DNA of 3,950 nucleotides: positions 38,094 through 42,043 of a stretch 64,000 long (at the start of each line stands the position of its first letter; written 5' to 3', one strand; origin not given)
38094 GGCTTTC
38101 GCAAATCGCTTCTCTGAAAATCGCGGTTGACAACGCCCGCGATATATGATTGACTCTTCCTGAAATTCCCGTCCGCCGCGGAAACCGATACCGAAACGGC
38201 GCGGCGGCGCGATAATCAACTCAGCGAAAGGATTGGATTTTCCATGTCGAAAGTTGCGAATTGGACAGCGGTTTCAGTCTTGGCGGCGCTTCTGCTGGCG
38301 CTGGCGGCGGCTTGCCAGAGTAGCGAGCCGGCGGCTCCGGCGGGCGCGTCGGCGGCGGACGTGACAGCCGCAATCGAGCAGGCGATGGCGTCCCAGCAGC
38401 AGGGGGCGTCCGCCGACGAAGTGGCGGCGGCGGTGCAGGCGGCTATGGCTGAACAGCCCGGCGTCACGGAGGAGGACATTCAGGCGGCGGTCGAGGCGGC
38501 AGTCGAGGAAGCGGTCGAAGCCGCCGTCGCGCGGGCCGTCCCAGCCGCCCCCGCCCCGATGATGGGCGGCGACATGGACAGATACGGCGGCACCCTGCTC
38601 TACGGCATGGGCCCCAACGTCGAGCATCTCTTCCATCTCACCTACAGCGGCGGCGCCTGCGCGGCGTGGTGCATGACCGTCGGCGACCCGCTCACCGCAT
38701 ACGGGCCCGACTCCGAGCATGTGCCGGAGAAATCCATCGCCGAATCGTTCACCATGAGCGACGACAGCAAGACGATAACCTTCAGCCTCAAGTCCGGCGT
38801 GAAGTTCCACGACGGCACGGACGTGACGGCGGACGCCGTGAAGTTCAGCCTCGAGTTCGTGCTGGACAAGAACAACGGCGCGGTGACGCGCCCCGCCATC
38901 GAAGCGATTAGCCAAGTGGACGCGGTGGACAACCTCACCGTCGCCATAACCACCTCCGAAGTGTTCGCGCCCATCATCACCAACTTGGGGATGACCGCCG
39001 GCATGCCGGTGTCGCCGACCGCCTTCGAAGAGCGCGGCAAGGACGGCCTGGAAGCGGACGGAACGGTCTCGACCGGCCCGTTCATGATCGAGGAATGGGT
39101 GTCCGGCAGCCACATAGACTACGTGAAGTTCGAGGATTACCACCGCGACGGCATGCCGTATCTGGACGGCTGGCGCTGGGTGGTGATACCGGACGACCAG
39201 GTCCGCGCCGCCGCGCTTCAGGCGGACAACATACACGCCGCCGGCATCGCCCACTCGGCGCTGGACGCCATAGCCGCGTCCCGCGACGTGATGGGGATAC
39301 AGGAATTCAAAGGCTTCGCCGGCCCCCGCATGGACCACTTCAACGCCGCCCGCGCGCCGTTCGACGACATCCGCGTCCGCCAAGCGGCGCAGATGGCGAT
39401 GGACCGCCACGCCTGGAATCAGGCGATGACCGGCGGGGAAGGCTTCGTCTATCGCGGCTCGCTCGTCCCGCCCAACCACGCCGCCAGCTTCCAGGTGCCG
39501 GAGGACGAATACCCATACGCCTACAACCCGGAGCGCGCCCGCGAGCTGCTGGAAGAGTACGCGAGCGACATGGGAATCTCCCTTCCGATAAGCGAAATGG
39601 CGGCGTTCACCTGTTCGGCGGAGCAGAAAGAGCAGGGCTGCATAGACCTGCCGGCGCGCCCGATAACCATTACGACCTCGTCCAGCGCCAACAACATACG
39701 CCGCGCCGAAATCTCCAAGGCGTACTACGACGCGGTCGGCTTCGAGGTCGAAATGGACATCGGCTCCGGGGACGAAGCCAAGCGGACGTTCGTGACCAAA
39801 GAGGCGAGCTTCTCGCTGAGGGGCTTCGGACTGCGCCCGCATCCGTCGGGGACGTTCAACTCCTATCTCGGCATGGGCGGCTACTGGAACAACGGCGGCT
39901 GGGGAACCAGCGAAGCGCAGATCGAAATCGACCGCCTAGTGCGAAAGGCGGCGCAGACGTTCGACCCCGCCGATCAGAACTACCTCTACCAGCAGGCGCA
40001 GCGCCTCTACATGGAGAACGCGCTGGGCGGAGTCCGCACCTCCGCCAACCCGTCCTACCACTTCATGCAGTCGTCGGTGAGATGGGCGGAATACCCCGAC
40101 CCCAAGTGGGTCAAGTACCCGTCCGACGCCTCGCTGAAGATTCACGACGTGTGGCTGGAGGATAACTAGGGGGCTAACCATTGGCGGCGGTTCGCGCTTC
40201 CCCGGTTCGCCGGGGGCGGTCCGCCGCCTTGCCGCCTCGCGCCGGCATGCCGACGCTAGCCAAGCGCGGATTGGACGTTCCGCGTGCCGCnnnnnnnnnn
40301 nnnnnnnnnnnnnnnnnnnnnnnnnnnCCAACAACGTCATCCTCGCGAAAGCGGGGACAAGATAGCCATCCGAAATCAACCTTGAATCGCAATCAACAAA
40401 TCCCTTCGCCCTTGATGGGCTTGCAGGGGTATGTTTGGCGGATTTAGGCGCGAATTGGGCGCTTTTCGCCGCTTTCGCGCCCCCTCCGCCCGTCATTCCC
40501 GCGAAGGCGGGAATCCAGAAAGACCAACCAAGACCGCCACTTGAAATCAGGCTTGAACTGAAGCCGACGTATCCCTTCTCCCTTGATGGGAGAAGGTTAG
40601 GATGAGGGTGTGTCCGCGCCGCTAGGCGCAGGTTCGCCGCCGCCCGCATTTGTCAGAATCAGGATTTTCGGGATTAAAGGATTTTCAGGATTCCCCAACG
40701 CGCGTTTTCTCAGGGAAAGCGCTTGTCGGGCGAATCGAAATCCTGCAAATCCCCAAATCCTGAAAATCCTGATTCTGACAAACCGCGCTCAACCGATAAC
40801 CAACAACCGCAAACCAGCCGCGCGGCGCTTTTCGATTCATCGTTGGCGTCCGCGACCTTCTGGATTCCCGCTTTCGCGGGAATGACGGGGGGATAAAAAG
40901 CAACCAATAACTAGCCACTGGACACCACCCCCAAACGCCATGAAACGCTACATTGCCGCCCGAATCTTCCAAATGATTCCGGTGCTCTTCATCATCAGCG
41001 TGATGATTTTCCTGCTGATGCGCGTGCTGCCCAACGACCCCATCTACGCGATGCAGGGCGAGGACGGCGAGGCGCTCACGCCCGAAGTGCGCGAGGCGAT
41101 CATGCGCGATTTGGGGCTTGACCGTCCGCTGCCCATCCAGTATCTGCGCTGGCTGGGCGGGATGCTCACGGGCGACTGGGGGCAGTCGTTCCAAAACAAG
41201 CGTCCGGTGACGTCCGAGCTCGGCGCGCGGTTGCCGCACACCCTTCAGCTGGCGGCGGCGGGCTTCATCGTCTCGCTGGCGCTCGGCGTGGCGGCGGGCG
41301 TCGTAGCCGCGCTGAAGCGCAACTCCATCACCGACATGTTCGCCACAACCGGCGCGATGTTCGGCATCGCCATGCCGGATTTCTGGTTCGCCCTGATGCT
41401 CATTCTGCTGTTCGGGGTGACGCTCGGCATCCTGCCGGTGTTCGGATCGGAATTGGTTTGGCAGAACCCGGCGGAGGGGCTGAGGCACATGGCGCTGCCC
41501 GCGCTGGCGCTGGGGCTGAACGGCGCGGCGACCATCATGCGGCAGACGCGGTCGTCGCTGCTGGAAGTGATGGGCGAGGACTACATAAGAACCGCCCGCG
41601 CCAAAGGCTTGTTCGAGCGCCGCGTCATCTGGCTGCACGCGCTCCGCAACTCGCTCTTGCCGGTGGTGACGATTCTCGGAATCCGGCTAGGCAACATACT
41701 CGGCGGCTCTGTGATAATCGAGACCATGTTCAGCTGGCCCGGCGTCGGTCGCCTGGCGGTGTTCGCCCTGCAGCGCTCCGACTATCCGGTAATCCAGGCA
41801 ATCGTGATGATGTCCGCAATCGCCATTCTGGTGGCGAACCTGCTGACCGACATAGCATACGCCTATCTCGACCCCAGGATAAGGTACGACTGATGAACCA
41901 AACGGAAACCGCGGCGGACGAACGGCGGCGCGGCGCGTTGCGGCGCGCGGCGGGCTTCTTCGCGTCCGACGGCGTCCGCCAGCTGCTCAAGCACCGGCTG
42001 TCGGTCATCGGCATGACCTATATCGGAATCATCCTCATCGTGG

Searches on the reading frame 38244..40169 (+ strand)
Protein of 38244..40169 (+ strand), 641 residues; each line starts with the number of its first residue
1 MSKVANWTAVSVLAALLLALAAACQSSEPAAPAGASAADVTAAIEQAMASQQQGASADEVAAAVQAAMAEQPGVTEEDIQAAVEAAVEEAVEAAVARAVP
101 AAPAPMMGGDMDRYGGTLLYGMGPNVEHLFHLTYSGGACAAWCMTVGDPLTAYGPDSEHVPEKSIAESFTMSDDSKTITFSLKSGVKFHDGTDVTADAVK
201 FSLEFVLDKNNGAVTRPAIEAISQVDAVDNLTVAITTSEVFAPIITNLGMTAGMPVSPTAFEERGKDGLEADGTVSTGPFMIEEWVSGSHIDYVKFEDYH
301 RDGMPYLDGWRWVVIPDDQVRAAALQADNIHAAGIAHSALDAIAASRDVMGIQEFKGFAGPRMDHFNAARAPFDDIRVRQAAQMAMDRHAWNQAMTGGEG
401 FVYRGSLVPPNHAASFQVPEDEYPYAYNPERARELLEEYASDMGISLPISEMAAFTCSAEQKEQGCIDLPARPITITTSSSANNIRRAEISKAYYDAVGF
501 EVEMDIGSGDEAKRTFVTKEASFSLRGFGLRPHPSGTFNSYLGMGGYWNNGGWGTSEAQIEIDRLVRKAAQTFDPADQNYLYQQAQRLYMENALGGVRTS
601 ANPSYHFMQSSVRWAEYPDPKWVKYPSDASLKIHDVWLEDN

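Call 8: search_protein_families(library=pfam, proteins=[window:38244-40169:+], max_evalue=0.001)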
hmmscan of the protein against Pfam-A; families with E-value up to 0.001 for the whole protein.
window:38244-40169:+ (641 aa): 1 family
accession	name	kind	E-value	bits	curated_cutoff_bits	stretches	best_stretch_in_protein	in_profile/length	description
PF00496.27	SBP_bac_5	-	1.6e-64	218.8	32.4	1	162-540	3-358/368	Bacterial extracellular solute-binding proteins, family 5 Middle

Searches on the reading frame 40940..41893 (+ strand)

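Call 87: search_protein_families(library=pfam, proteins=[window:40940-41893:+], max_evalue=0.00001)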
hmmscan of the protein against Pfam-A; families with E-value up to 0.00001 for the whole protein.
window:40940-41893:+ (317 aa): 2 families
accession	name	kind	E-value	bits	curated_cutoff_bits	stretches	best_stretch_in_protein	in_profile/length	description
PF00528.27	BPD_transp_1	-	3.3e-40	138.2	26.4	1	116-315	1-183/184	Binding-protein-dependent transport system inner membrane component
PF19300.4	BPD_transp_1_N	-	1.4e-15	57.9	23.8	1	1-105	1-114/114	Binding-prot-dependent transport system membrane comp, N-term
